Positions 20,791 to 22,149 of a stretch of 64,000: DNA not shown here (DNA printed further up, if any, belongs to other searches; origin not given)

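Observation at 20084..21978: Haem-oxygenase-like di-iron enzyme and DDAH/amidinotransferase-fold enzyme lead a cyanophycin operon: candidate arginine-tailoring module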

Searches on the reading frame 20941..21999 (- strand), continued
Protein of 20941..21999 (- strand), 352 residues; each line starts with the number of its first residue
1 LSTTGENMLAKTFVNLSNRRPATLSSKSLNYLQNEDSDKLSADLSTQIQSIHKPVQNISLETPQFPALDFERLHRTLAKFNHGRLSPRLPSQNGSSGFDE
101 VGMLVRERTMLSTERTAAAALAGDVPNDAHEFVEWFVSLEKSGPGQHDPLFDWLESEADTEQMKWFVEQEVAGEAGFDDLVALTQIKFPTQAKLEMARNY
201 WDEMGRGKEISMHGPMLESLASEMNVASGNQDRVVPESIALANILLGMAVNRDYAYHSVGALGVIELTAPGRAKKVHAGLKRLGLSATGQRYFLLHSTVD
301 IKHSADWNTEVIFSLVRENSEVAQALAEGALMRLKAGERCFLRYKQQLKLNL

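Call 31: search_protein_families(library=ncbifam, proteins=[L018:9030-9992:+, L045:7943-8971:-, L063:4183-5109:+, L007:8035-9894:-], max_evalue=0.001)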
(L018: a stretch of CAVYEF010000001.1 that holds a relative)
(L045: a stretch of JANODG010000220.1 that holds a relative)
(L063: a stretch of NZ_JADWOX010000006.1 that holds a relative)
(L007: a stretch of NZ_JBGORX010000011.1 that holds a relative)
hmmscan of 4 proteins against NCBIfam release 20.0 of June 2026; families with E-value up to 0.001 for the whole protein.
L018:9030-9992:+ (320 aa): 33 families (the best 25 are shown)
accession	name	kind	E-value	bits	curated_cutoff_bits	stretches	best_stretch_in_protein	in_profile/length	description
TIGR03534.1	RF_mod_PrmC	equivalog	7.1e-24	84.6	199.1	1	118-251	72-216/253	peptide chain release factor N(5)-glutamine methyltransferase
NF011529.0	PRK14968.1-3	equivalog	2.7e-19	69.4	162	1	136-252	34-154/198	putative methyltransferase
TIGR00536.1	hemK_fam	subfamily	4.2e-19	68.7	115.5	1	130-215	109-195/286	HemK family protein methyltransferase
TIGR03533.1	L3_gln_methyl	equivalog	2.7e-18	66.3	229.7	1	133-255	118-252/284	50S ribosomal protein L3 N(5)-glutamine methyltransferase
TIGR03704.1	PrmC_rel_meth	equivalog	6.8e-14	51.9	248.8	1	134-255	84-217/251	putative protein N(5)-glutamine methyltransferase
NF007023.0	PRK09489.1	equivalog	5.2e-13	48.9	295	1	139-221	199-279/342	16S rRNA (guanine(1207)-N(2))-methyltransferase RsmC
TIGR00537.1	hemK_rel_arch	hypoth_equivalog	8.4e-13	48.4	87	1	135-214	18-94/179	HemK2/MTQ2 family protein methyltransferase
NF002421.0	PRK01544.1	equivalog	3.7e-11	42.4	567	1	133-214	135-218/524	bifunctional peptide chain release factor N(5)-glutamine methyltransferase PrmC/tRNA (guanosine(46)-N7)-methyltransferase TrmB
NF011530.0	PRK14968.1-4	equivalog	6.3e-11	42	243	1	134-264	37-165/202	putative methyltransferase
NF011527.0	PRK14968.1-1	equivalog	1.5e-08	34.6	242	1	124-254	26-151/192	putative methyltransferase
TIGR00406.1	prmA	equivalog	3e-08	33.5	183.15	1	135-209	158-232/288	50S ribosomal protein L11 methyltransferase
NF047853.1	tRm6a37MtseTrmN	equivalog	4.2e-07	30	350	1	136-215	43-127/244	tRNA(1)(Val) (adenine(37)-N(6))-methyltransferase TrmN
NF004851.0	PRK06202.1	equivalog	1.2e-06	28.1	243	1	122-209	48-136/237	hypothetical protein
NF001786.0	PRK00517.2-4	equivalog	1.5e-06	27.6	327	1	130-209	137-213/277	50S ribosomal protein L11 methyltransferase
TIGR02072.1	BioC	equivalog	2e-06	27.8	184.95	1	135-209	33-104/244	malonyl-ACP O-methyltransferase BioC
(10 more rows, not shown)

L045:7943-8971:- (342 aa): 23 families
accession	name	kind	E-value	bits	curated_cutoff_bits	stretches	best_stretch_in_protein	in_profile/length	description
NF011529.0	PRK14968.1-3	equivalog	1.8e-18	66.7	162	1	162-312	27-188/198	putative methyltransferase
TIGR03534.1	RF_mod_PrmC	equivalog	2.1e-16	60.1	199.1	1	156-255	75-180/253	peptide chain release factor N(5)-glutamine methyltransferase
TIGR00536.1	hemK_fam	subfamily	3.8e-14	52.4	115.5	1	168-246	115-197/286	HemK family protein methyltransferase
NF007023.0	PRK09489.1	equivalog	4.4e-12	45.8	295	1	167-281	196-301/342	16S rRNA (guanine(1207)-N(2))-methyltransferase RsmC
TIGR00537.1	hemK_rel_arch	hypoth_equivalog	4.7e-10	39.5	87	1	163-296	13-151/179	HemK2/MTQ2 family protein methyltransferase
TIGR03533.1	L3_gln_methyl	equivalog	3e-09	36.6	229.7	1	166-247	120-205/284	50S ribosomal protein L3 N(5)-glutamine methyltransferase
NF011530.0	PRK14968.1-4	equivalog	1.1e-07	31.4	243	1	153-283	25-157/202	putative methyltransferase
NF001785.0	PRK00517.2-2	equivalog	8.5e-07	28.4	188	1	162-238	140-218/282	50S ribosomal protein L11 methyltransferase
TIGR02469.1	CbiT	equivalog_domain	7.2e-06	26.3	78.3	1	164-281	16-120/124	precorrin-6Y C5,15-methyltransferase (decarboxylating) subunit CbiT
NF043040.1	corrin_prot_MT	hypoth_equivalog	7.2e-06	25.6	180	1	165-218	38-93/216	corrinoid protein-associated methyltransferase CpaM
NF001786.0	PRK00517.2-4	equivalog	8.2e-06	25.1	327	1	158-220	134-196/277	50S ribosomal protein L11 methyltransferase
NF006138.0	PRK08287.1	equivalog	1.3e-05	25.2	210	1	156-232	20-98/189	decarboxylating cobalt-precorrin-6B (C(15))-methyltransferase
TIGR02143.1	trmA_only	equivalog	1.5e-05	24.2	334.65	1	168-221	197-250/352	tRNA (uridine(54)-C5)-methyltransferase TrmA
NF047853.1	tRm6a37MtseTrmN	equivalog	2.8e-05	24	350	1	165-280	41-165/244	tRNA(1)(Val) (adenine(37)-N(6))-methyltransferase TrmN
TIGR02072.1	BioC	equivalog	4.2e-05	23.5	184.95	1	156-220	22-84/244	malonyl-ACP O-methyltransferase BioC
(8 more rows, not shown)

L063:4183-5109:+ (308 aa): 19 families
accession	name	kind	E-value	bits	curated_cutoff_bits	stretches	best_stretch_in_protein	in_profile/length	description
TIGR03534.1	RF_mod_PrmC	equivalog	4.2e-17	62.4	199.1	1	121-210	82-173/253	peptide chain release factor N(5)-glutamine methyltransferase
TIGR00536.1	hemK_fam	subfamily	3.1e-12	46.2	115.5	1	122-207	108-196/286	HemK family protein methyltransferase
TIGR03533.1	L3_gln_methyl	equivalog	4.4e-10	39.4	229.7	1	117-207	107-203/284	50S ribosomal protein L3 N(5)-glutamine methyltransferase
NF011529.0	PRK14968.1-3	equivalog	1.3e-09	37.8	162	1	128-208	34-113/198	putative methyltransferase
TIGR00537.1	hemK_rel_arch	hypoth_equivalog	9.9e-08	31.9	87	1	130-212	22-101/179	HemK2/MTQ2 family protein methyltransferase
NF011527.0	PRK14968.1-1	equivalog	9.1e-07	28.8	242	1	125-214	31-114/192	putative methyltransferase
NF047649.1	MTase_UXPK_star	exception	1.4e-06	27.6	460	1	131-200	80-153/283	methyltransferase/UXPK-star double selenoprotein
NF002421.0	PRK01544.1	equivalog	2e-06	26.8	567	1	128-206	138-219/524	bifunctional peptide chain release factor N(5)-glutamine methyltransferase PrmC/tRNA (guanosine(46)-N7)-methyltransferase TrmB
NF007023.0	PRK09489.1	equivalog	2.5e-06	26.9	295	1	131-206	199-274/342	16S rRNA (guanine(1207)-N(2))-methyltransferase RsmC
NF004851.0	PRK06202.1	equivalog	3e-06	26.8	243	1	123-200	56-136/237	hypothetical protein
NF011530.0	PRK14968.1-4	equivalog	1.4e-05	24.5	243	1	111-205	25-111/202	putative methyltransferase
NF043040.1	corrin_prot_MT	hypoth_equivalog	1.9e-05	24.2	180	1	118-199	33-116/216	corrinoid protein-associated methyltransferase CpaM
NF041537.1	ArsM_AhpD_UU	exception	3.1e-05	22.9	510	1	130-202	78-154/345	arsenite methyltransferase/AhpD domain selenoprotein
NF001786.0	PRK00517.2-4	equivalog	4.7e-05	22.6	327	1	130-200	145-213/277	50S ribosomal protein L11 methyltransferase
TIGR03704.1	PrmC_rel_meth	equivalog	7.7e-05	22.2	248.8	1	122-232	79-192/251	putative protein N(5)-glutamine methyltransferase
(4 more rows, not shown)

L007:8035-9894:- (619 aa): 24 families
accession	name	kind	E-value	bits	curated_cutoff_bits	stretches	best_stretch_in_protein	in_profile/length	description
NF045659.1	DiMArgaseDdahMtb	equivalog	2.2e-32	112.4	300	1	35-287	32-282/283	dimethylargininase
NF052231.1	bifunc_ArgZ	exception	5.8e-26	90.9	1025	1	36-299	14-280/696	bifunctional arginine dihydrolase/ornithine cyclodeaminase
NF052232.1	Arg_dihydro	equivalog_domain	5.5e-25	88.1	450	1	36-286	12-265/266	arginine dihydrolase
NF045660.1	DiMthArgaseDdahStm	equivalog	6.2e-20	72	340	1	49-287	21-248/249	dimethylargininase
NF011529.0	PRK14968.1-3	equivalog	7.5e-16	58.1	162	1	440-587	32-189/198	putative methyltransferase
TIGR03534.1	RF_mod_PrmC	equivalog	7e-15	55.2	199.1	1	436-522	81-174/253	peptide chain release factor N(5)-glutamine methyltransferase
TIGR00536.1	hemK_fam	subfamily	1.1e-13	50.9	115.5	1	443-557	115-245/286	HemK family protein methyltransferase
NF045658.1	DiMArgaseDdah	equivalog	3.2e-13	50.1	450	1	54-285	28-251/254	dimethylargininase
TIGR00537.1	hemK_rel_arch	hypoth_equivalog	9.8e-10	38.4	87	1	440-552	17-136/179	HemK2/MTQ2 family protein methyltransferase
NF007023.0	PRK09489.1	equivalog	1.3e-07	31.1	295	1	444-552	198-299/342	16S rRNA (guanine(1207)-N(2))-methyltransferase RsmC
TIGR03533.1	L3_gln_methyl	equivalog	1.7e-06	27.6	229.7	1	441-559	120-254/284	50S ribosomal protein L3 N(5)-glutamine methyltransferase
NF001785.0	PRK00517.2-2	equivalog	4e-06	26.2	188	1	433-497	136-203/282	50S ribosomal protein L11 methyltransferase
TIGR00406.1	prmA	equivalog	8.1e-06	25.5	183.15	1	435-511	152-232/288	50S ribosomal protein L11 methyltransferase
NF011530.0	PRK14968.1-4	equivalog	1.2e-05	24.7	243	1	441-557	38-158/202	putative methyltransferase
NF001786.0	PRK00517.2-4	equivalog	1.5e-05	24.3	327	1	432-511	133-213/277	50S ribosomal protein L11 methyltransferase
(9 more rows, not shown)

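Call 32: search_solved_structures(query=L045:7943-8971:-, max_evalue=0.001)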
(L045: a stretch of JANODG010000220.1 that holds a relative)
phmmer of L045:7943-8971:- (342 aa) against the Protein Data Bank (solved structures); distinct sequences matched with E-value up to 0.001: 17.
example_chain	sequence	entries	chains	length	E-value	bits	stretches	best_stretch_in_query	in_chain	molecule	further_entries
1dus_A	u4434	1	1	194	8.8e-10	41.5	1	156-254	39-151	MJ0882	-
3evz_A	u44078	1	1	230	2.3e-09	40.2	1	160-283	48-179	methyltransferase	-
5u4t_A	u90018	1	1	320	2e-08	37.1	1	170-240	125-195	Putative gentamicin methyltransferase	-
5u18_A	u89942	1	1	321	2e-08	37.1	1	170-240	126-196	N-3'' methyltransferase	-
5tyq_A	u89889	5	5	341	2.2e-08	37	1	170-240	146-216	Putative gentamicin methyltransferase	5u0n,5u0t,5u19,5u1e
5u1i_A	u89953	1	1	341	2.2e-08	37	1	170-240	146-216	Putative gentamicin methyltransferase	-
2pjd_A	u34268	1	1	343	1.1e-07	34.7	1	170-285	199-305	Ribosomal RNA small subunit methyltransferase C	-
7rc3_A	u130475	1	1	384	2.1e-05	27.2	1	143-286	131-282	Methyltransferase family protein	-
7rc2_A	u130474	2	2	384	5.3e-05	25.8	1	143-286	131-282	Methyltransferase family protein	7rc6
9l4q_A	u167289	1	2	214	0.00011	24.8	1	157-242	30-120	Methyltransferase small domain-containing protein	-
2b3t_A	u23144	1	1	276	0.00025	23.6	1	170-255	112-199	Protein methyltransferase hemK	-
1t43_A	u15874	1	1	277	0.00026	23.6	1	170-255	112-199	Protein methyltransferase hemK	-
3grz_A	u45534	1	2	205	0.00033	23.2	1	171-238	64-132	Ribosomal protein L11 methyltransferase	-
8z62_A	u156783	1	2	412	0.00051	22.6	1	147-241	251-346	23S rRNA (uracil(747)-C(5))-methyltransferase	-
4dcm_A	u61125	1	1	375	0.00061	22.3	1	157-243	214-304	Ribosomal RNA large subunit methyltransferase G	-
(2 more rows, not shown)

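Call 36: predict_structure(alignment_id=A1)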
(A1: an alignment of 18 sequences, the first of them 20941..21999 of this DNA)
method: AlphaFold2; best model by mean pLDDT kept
length: 352 residues; sequences in the alignment: 18
mean_pLDDT: 81.3   pTM: 0.77
mean pLDDT of the five models: 81.3, 78.6, 78.6, 78.3, 75.2
residues with pLDDT >= 90: 194; 70-90: 83; 50-70: 28; < 50: 47
segments of 3 or more residues with pLDDT < 50: 1-35, 52-60
pLDDT, mean of each block of 10 residues (from residue 1): 34 31 36 48 54 42 77 92 79 68 93 96 93 95 92 97 94 77 87 91 87 89 84 89 93 94 81 95 96 88 89 97 97 95 95 89
secondary structure, 60 per line:
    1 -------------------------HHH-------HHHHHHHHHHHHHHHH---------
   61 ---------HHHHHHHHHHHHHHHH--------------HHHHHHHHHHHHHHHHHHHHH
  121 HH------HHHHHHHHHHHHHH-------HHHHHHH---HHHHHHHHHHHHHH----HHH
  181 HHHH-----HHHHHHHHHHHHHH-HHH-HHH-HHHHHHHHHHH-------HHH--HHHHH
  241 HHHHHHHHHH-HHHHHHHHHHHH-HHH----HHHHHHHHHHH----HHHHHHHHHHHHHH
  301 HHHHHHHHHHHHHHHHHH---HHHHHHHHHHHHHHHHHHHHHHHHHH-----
elements in order: H36-51 H70-85 H100-122 H129-142 H150-156 H160-173 H178-184 H190-203 H213-223 H236-250 H252-263 H272-282 H287-318 H322-347

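Call 41: fold_search(model_id=the predicted structure, library=pdb)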
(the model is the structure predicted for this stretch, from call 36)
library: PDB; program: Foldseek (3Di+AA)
matches with E <= 10: 582; with E <= 0.001: 26
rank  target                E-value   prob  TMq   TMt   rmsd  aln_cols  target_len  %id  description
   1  9n1a                  7.9e-12  1.00  0.72  0.76   2.5       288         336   28  crystal structure of diferric HrmI from Streptomyces griseoflavus (released 2025-08-20)
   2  9n1e                  1.3e-11  1.00  0.73  0.75   2.5       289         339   28  Crystal structure of N-oxygenase HrmI with the diferric cofactor partially loaded (released 2025-08-20)
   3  9n1x                  1.4e-11  1.00  0.73  0.74   2.5       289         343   28  Crystal Structure of N-oxygenase HrmI with the diferrous cofactor (released 2025-08-20)
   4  9nh9                  3.2e-11  1.00  0.73  0.76   2.5       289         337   28  Crystal Structure of N-oxygenase HrmI with the diferric cofactor and the N(6)-hydroxy-L-lysine product bound (released 2025-08-20)
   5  9pfx                  2.0e-05  1.00  0.64  0.76   3.5       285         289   15  Crystal structure of native HDO-family N-oxygenase RohS from Pseudomonas brassicacearum strain DF41 (PbrRohS) (released 2026-04-01)
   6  9pfw                  3.4e-05  1.00  0.60  0.74   4.8       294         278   15  Crystal structure of selenomethionine-substituted N-oxygenase RohS from Pseudomonas syringae pv. tomato str. DC3000 (Pst (released 2026-04-01)
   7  8va9_A                1.1e-04  1.00  0.47  0.72   3.8       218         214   16  Crystal structure of FeII/MnII CtCADD from Chlamydia trachomatis (released 2024-11-06)
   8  6vzy_B                1.4e-04  1.00  0.54  0.42   8.6       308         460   16  Crystal structure of SznF from Streptomyces achromogenes var. streptozoticus NRRL 2697 with a diiron(II) central domai (released 2021-01-13)
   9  6xcv_A                2.3e-04  1.00  0.59  0.46   6.0       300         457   16  Crystal structure of apo SznF from Streptomyces achromogenes var. streptozoticus NRRL 2697 (released 2021-01-13)
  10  8vag_A                2.3e-04  1.00  0.47  0.72   3.9       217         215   16  Crystal structure of MnII/MnII CtCADD from Chlamydia trachomatis (released 2024-11-06)
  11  6m9s_C                2.5e-04  1.00  0.58  0.46   5.8       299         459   17  Crystal structure of SeMet SznF from Streptomyces achromogenes var. streptozoticus NRRL 2697 (released 2019-02-06)
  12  3bjd_C                2.9e-04  1.00  0.53  0.57   8.8       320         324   14  Crystal structure of putative 3-oxoacyl-(acyl-carrier-protein) synthase from Pseudomonas aeruginosa (released 2007-12-11)
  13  8e8w_A                3.1e-04  1.00  0.60  0.48   4.6       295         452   16  Crystal structure of SznF from Streptomyces achromogenes var. streptozoticus NRRL 2697 mononuclear Fe(II) structure on (released 2023-08-30)
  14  3bjd_A                3.4e-04  1.00  0.54  0.58  11.0       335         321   15  Crystal structure of putative 3-oxoacyl-(acyl-carrier-protein) synthase from Pseudomonas aeruginosa (released 2007-12-11)
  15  9b9m_C                3.6e-04  1.00  0.50  0.53   9.7       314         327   15  Crystal structure of iron-bound FlcD from Pseudomonas aeruginosa (released 2024-07-31)
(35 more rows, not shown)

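Call 56: find_encoding_contigs(protein=P0001, flank=3000, max_places=3)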
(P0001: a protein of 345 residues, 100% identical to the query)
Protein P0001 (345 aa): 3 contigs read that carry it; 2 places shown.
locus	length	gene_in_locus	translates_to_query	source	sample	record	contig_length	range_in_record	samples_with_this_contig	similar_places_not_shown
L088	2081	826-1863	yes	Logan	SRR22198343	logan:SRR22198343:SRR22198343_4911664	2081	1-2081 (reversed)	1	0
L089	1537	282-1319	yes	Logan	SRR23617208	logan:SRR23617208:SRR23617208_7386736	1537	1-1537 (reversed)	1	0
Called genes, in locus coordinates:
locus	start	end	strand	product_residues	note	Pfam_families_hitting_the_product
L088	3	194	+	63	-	?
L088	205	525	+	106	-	-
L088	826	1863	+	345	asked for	PF14518:Haem_oxygenas_2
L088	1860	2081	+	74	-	?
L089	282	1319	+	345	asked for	PF14518:Haem_oxygenas_2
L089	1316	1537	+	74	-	?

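Call 62: search_protein_families(library=pfam, proteins=[L023:8356-9927:+, L029:7835-9850:+, L041:6841-9069:+, L073:7594-9822:+, L054:8604-9854:+, L049:10951-12870:+, L049:7432-8661:+, L015:8540-9307:+, L077:11110-12849:+, L015:11080-12315:-], max_evalue=0.0001)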
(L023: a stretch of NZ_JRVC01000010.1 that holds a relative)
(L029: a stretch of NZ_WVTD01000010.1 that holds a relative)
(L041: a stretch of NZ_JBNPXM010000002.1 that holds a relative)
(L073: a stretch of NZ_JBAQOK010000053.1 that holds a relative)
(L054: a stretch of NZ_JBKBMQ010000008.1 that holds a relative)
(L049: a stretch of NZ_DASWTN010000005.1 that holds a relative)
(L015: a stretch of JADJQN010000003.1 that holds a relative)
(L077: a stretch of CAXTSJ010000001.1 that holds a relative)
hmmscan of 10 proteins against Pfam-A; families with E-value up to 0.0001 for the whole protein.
L023:8356-9927:+ (523 aa): 1 family
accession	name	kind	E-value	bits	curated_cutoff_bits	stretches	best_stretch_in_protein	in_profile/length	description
PF03109.22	ABC1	-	4.8e-57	193.3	22.9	1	168-406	1-240/244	ABC1 atypical kinase-like domain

L029:7835-9850:+ (671 aa): 0 families

L041:6841-9069:+ (742 aa): 3 families
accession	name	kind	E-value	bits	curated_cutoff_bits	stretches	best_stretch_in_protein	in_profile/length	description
PF00199.24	Catalase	-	7.9e-175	581.9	25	1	68-452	1-381/383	Catalase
PF06628.17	Catalase-rel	-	7.3e-20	71.4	30.1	1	480-543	2-65/65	Catalase-related immune-responsive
PF18011.7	Catalase_C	-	8.1e-09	35.7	24.6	1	579-725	1-148/150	C-terminal domain found in long catalases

L073:7594-9822:+ (742 aa): 1 family
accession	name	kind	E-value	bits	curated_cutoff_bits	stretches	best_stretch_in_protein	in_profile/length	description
PF00141.28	peroxidase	-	2.4e-71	240.7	27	2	87-391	12-237/237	Peroxidase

L054:8604-9854:+ (416 aa): 0 families

L049:10951-12870:+ (639 aa): 3 families
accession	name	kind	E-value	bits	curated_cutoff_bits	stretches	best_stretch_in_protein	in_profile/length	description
PF00501.34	AMP-binding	-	1.4e-87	294.4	29.9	1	83-458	6-375/384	AMP-binding enzyme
PF13193.12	AMP-binding_C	-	7.2e-27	94.6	24.5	1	522-600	1-76/76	AMP-binding enzyme C-terminal domain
PF16177.11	ACAS_N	-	3.5e-19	68.8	27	1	22-77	1-55/55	Acetyl-coenzyme A synthetase N-terminus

L049:7432-8661:+ (409 aa): 2 families
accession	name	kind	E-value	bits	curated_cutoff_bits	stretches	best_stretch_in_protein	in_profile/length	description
PF20979.2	Arginosuc_syn_C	-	1.1e-81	274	27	1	183-401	1-218/219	Arginosuccinate synthase C-terminal domain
PF00764.25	Arginosuc_synth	-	6.6e-64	215.3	27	1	9-172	1-162/162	Arginosuccinate synthase N-terminal HUP domain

L015:8540-9307:+ (255 aa): 1 family
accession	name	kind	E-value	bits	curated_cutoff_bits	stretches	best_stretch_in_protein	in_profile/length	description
PF00813.25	FliP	-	2.4e-64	217.3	26.9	1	43-248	2-191/191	FliP family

L077:11110-12849:+ (579 aa): 5 families
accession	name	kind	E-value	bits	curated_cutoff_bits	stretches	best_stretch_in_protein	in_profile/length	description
PF06745.19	ATPase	-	2.8e-109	364.3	26.6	2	33-258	2-229/231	KaiC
PF13481.12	AAA_25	-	3.9e-18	66.2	27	2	40-183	23-174/195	AAA domain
PF00154.27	RecA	-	3.2e-10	40.4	27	1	265-345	26-104/262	recA bacterial DNA recombination protein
PF03796.21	DnaB_C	-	1.8e-08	34.5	27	0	272-340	2-69/255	DnaB-like helicase C terminal domain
PF13401.12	AAA_22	-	7.9e-06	26.6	27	0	292-410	6-110/130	AAA domain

L015:11080-12315:- (411 aa): 3 families
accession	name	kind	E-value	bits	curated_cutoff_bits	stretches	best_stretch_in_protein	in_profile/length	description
PF00108.29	Thiolase_N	-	1e-50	173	26.4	1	5-236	2-242/260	Thiolase, N-terminal domain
PF02803.24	Thiolase_C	-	2.2e-43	147.2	27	1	289-410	2-123/123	Thiolase, C-terminal domain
PF22691.2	Thiolase_C_1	-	1.9e-05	24.9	28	0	306-351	15-60/144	Thiolase C-terminal domain-like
